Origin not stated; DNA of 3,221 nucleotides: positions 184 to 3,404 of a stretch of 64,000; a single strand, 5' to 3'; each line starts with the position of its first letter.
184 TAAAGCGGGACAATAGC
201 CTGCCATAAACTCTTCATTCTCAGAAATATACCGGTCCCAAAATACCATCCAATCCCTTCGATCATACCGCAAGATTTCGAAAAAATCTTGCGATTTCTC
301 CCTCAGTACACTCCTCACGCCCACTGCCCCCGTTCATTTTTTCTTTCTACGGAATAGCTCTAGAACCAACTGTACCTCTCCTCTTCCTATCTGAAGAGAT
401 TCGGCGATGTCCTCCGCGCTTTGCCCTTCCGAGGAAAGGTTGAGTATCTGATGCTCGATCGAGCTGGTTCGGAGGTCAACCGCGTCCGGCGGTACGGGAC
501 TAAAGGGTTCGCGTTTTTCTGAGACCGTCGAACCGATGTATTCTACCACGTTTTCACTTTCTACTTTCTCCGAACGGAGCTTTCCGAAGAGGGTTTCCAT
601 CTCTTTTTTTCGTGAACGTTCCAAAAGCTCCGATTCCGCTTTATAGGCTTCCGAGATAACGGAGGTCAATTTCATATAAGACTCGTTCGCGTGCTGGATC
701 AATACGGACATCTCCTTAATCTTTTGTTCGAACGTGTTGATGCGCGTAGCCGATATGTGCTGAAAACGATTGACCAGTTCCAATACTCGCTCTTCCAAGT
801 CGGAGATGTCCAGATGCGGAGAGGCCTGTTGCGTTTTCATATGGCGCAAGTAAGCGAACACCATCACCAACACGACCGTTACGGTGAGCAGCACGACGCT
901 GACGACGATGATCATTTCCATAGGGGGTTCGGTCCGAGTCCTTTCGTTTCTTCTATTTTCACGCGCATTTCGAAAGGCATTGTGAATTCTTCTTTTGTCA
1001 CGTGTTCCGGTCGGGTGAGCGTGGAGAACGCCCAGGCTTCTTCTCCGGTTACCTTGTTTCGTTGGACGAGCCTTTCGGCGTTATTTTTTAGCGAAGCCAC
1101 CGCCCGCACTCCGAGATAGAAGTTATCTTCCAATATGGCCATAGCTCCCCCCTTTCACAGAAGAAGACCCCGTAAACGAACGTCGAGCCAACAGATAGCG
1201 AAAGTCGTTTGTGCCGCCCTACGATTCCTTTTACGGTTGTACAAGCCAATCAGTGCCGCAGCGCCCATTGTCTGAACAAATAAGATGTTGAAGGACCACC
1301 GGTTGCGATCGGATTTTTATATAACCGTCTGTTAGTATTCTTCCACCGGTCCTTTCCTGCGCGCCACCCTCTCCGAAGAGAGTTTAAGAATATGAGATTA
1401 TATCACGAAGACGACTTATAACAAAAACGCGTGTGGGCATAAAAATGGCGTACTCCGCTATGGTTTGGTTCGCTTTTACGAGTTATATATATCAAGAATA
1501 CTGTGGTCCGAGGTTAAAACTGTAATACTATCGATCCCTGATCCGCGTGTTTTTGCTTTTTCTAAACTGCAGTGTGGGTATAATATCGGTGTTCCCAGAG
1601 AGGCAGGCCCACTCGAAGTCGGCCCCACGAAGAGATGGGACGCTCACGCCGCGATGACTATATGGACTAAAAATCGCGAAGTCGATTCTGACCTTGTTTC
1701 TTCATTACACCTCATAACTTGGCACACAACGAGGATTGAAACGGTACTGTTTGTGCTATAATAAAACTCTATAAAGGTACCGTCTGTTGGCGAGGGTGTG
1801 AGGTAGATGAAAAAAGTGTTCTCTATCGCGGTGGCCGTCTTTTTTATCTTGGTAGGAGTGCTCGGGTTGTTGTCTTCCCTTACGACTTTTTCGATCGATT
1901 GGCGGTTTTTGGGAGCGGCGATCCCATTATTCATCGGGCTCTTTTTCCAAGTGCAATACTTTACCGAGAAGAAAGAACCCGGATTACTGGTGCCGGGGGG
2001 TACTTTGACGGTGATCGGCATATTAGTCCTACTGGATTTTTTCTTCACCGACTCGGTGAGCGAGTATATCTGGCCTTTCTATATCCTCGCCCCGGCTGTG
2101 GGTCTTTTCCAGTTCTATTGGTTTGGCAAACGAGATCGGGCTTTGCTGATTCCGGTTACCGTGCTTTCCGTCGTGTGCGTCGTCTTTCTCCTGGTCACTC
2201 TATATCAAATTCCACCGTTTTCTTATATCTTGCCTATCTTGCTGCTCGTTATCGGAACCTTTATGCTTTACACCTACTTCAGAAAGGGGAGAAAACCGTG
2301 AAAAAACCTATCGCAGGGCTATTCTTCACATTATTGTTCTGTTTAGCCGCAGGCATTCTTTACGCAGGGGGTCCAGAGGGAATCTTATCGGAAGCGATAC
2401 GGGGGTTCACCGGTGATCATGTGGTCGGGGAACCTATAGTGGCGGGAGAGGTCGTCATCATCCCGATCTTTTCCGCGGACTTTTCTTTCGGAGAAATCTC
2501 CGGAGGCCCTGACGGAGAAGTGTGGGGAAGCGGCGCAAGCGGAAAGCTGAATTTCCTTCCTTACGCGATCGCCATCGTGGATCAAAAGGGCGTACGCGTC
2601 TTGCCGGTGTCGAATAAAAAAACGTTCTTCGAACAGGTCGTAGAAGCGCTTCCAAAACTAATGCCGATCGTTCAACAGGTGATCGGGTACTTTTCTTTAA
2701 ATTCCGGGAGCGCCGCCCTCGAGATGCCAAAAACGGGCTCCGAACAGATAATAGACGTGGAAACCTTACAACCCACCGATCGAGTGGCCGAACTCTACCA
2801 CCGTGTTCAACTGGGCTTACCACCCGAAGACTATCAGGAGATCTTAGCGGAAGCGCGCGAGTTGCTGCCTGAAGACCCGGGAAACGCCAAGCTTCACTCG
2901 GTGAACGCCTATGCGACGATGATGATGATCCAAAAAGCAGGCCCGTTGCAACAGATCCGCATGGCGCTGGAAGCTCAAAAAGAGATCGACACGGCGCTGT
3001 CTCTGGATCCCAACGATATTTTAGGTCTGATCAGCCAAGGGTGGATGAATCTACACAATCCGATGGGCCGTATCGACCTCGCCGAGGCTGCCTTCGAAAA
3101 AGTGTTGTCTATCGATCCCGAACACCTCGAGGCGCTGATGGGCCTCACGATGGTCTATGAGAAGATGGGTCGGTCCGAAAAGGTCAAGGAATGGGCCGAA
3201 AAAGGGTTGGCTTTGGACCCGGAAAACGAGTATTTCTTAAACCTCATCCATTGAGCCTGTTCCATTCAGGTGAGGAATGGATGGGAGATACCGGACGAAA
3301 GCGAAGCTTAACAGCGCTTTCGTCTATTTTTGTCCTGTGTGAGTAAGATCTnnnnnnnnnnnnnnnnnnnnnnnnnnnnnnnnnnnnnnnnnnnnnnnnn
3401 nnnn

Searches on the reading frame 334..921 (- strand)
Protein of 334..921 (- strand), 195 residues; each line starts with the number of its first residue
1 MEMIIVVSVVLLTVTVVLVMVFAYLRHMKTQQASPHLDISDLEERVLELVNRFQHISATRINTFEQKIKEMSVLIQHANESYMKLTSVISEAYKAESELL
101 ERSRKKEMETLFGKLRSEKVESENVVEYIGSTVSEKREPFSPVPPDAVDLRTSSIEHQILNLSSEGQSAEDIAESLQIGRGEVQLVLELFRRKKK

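Call 3: search_protein_families(library=pfam, proteins=[window:334-921:-], max_evalue=0.1)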
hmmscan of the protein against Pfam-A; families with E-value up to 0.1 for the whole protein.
window:334-921:- (195 aa): 4 families
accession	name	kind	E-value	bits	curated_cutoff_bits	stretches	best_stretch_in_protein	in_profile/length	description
PF19610.4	DUF6115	-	6.5e-11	43.2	27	1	59-190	13-134/134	Family of unknown function (DUF6115)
PF10975.14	DUF2802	-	0.0052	17.4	33.5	1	158-189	35-66/68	Protein of unknown function (DUF2802)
PF00196.25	GerE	-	0.022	14.8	23.5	1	156-179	7-30/57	Bacterial regulatory proteins, luxR family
PF13384.12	HTH_23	-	0.041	14.1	24.6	0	157-190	8-41/50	Homeodomain-like domain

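Call 4: search_protein_families(library=ncbifam, proteins=[window:334-921:-], max_evalue=0.1)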
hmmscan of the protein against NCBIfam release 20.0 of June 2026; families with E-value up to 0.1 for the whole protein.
window:334-921:- (195 aa): 3 families
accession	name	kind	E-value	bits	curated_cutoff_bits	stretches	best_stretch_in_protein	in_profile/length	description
NF047515.1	SpiroCoCo_C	equivalog_domain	4.1e-06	26.2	125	1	39-187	189-313/313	SpiroCoCo family coiled-coil protein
NF009347.0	PRK12705.1-4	equivalog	0.0015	17.2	579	1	3-124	7-135/473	hypothetical protein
NF011896.0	PRK15369.1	equivalog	0.028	14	242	1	154-183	152-181/211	two component system response regulator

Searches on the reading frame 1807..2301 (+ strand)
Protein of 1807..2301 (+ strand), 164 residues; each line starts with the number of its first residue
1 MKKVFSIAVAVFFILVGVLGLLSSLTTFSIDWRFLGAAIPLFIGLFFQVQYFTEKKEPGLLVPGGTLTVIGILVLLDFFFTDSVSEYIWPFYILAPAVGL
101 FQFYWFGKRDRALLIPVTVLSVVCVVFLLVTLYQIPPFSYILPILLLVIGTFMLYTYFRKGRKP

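Call 3: search_protein_families(library=pfam, proteins=[window:1807-2301:+], max_evalue=0.1)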
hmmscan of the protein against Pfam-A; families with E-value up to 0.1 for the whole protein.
window:1807-2301:+ (164 aa): 5 families
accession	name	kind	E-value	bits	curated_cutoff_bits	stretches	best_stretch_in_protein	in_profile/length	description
PF14256.11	YwiC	-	0.00077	20.2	25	1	105-162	48-106/126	YwiC-like protein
PF22570.1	LiaF-TM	-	0.0058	17.9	27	0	9-48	51-91/98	LiaF transmembrane domain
PF11295.13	DUF3096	-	0.016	15.3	23.3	1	4-23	17-36/37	Protein of unknown function (DUF3096)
PF18917.5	LiaI-LiaF-like_TM1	-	0.031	14.8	27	0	9-47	3-41/42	LiaI-LiaF-like transmembrane region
PF03729.18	DUF308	-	0.035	14.8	25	0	4-47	23-71/73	Short repeat of unknown function (DUF308)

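Call 4: search_protein_families(library=ncbifam, proteins=[window:1807-2301:+], max_evalue=0.1)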
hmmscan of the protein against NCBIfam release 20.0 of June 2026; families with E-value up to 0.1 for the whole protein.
window:1807-2301:+ (164 aa): 0 families

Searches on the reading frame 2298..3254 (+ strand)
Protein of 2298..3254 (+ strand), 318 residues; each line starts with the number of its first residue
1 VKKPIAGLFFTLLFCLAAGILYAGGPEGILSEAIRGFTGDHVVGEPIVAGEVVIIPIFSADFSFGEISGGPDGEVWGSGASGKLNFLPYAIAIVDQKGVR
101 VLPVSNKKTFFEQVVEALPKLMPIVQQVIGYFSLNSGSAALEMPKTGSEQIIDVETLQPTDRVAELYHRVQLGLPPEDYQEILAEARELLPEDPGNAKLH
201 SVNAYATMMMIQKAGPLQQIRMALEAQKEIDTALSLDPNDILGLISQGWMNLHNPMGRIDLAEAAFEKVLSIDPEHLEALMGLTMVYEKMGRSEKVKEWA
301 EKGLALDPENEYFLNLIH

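Call 3: search_protein_families(library=pfam, proteins=[window:2298-3254:+], max_evalue=0.1)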
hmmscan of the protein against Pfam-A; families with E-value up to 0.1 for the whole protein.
window:2298-3254:+ (318 aa): 12 families
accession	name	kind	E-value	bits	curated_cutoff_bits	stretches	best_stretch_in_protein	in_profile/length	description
PF13181.12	TPR_8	-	1.6e-09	37.6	25.7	2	254-276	12-34/34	Tetratricopeptide repeat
PF14559.12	TPR_19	-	4.3e-09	37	25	1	257-316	5-64/68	Tetratricopeptide repeat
PF07719.23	TPR_2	-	2.6e-08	33.8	27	0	256-276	14-34/34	Tetratricopeptide repeat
PF00515.34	TPR_1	-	5.4e-08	32.8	27.8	1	256-276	14-34/34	Tetratricopeptide repeat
PF13428.12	TPR_14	-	2.7e-07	31.1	23.5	0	249-283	7-41/44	Tetratricopeptide repeat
PF09579.15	Spore_YtfJ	-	4.2e-07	30.6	25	1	50-122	5-80/81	Sporulation protein YtfJ (Spore_YtfJ)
PF13431.12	TPR_17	-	2.6e-06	27.7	24.4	1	265-295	1-31/34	Tetratricopeptide repeat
PF13424.12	TPR_12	-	0.00057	20.5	30.1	1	253-308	13-76/77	Tetratricopeptide repeat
PF25062.1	ARM_TT21_N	-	0.0012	19.1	40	1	225-300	118-191/222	Tetratricopeptide repeat protein 21 N-terminal ARM repeat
PF13414.12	TPR_11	-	0.031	14.4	26.8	0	257-291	8-42/42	TPR repeat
PF13432.12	TPR_16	-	0.093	13.6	32.7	0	256-294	10-48/65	Tetratricopeptide repeat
PF22564.2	HAAS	-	0.099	13.5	27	0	171-190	9-29/55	HAAS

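Call 4: search_protein_families(library=ncbifam, proteins=[window:2298-3254:+], max_evalue=0.1)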
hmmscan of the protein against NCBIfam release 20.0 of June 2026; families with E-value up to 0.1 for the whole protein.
window:2298-3254:+ (318 aa): 8 families
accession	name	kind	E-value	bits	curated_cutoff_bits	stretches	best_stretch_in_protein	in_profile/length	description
TIGR02917.1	PEP_TPR_lipo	equivalog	1.4e-13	49.7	312.2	1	182-311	450-567/899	XrtA/PEP-CTERM system TPR-repeat protein PrsT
TIGR02874.1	spore_ytfJ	equivalog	3.3e-05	24.2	116.3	1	42-130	24-122/125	GerW family sporulation protein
TIGR02521.1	type_IV_pilW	equivalog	0.0002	21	154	1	257-315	45-103/234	type IV pilus biogenesis/stability protein PilW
NF040959.1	MamA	equivalog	0.0079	15.6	200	1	256-310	118-172/204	magnetosome protein MamA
NF033920.0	C39_PA2778_fam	equivalog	0.0081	15.6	150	1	208-308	157-255/255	PA2778 family cysteine peptidase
NF040561.1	PrimPol_Msp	equivalog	0.0099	14.5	200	1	248-301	30-83/515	CRISPR-associated primase-polymerase type A1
NF052415.1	T3SS_chap_SctY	equivalog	0.014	15.9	70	1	247-307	12-70/106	type III secretion apparatus assembly chaperone SctY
NF033762.1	social_mot_Tgl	equivalog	0.039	13.3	225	1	218-296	42-119/252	social motility TPR repeat lipoprotein Tgl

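Call 23: find_homologous_proteins(query=window:2298-3251:+)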
Query window:2298-3251:+ (318 aa): 8 proteins with E <= 0.001 among 6903 candidates.
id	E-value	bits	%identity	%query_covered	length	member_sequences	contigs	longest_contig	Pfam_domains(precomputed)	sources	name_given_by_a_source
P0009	6.2e-205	698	99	100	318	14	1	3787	PF09579.16,PF14559.13,PF13431.13,PF00515.35,PF21033.5,PF13428.13,PF13181.13,PF07719.24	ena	-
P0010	8.4e-141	487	68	100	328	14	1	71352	PF09579.16,PF14559.13,PF21033.5,PF13181.13,PF07719.24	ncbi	-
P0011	6.8e-80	287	66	64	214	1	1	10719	PF14559.13,PF13431.13,PF13414.13,PF00515.35,PF21033.5,PF13181.13,PF07719.24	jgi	-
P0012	1.9e-7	49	35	25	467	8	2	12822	PF13431.13,PF23914.2,PF25060.1,PF13525.13,PF13414.13,PF13176.13,PF13428.13,PF13374.13,PF07721.21,PF14559.13,PF24575.2,PF13371.13,PF00515.35,PF12895.14,PF13424.13,PF21033.5,PF13432.13,PF13429.13,PF13181.13,PF07719.24,PF13174.13,PF20308.5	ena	-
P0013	9.9e-6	43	28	44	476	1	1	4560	PF09976.16,PF25060.1,PF13414.13,PF21545.4,PF23558.2,PF13374.13,PF07721.21,PF24575.2,PF00515.35,PF13424.13,PF13429.13,PF14561.13,PF07719.24,PF13174.13,PF25063.1,PF13431.13,PF23914.2,PF25062.2,PF25058.2,PF13176.13,PF13428.13,PF25064.2,PF14559.13,PF13371.13,PF17874.8,PF12895.14,PF21033.5,PF13432.13,PF1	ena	-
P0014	2.4e-5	42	96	8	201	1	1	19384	-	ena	-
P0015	3.1e-4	39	35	25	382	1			PF13431.13,PF23914.2,PF25060.1,PF13525.13,PF13414.13,PF13176.13,PF13428.13,PF04733.21,PF25064.2,PF13374.13,PF14559.13,PF24575.2,PF13371.13,PF00515.35,PF12895.14,PF13424.13,PF21033.5,PF13432.13,PF13181.13,PF07719.24,PF13174.13,PF20308.5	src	-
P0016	3.2e-4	39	39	17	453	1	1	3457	PF13431.13,PF23914.2,PF13414.13,PF13176.13,PF13428.13,PF25064.2,PF13374.13,PF14559.13,PF24575.2,PF13371.13,PF00515.35,PF12895.14,PF13424.13,PF21033.5,PF13432.13,PF13181.13,PF07719.24,PF13174.13,PF20308.5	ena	-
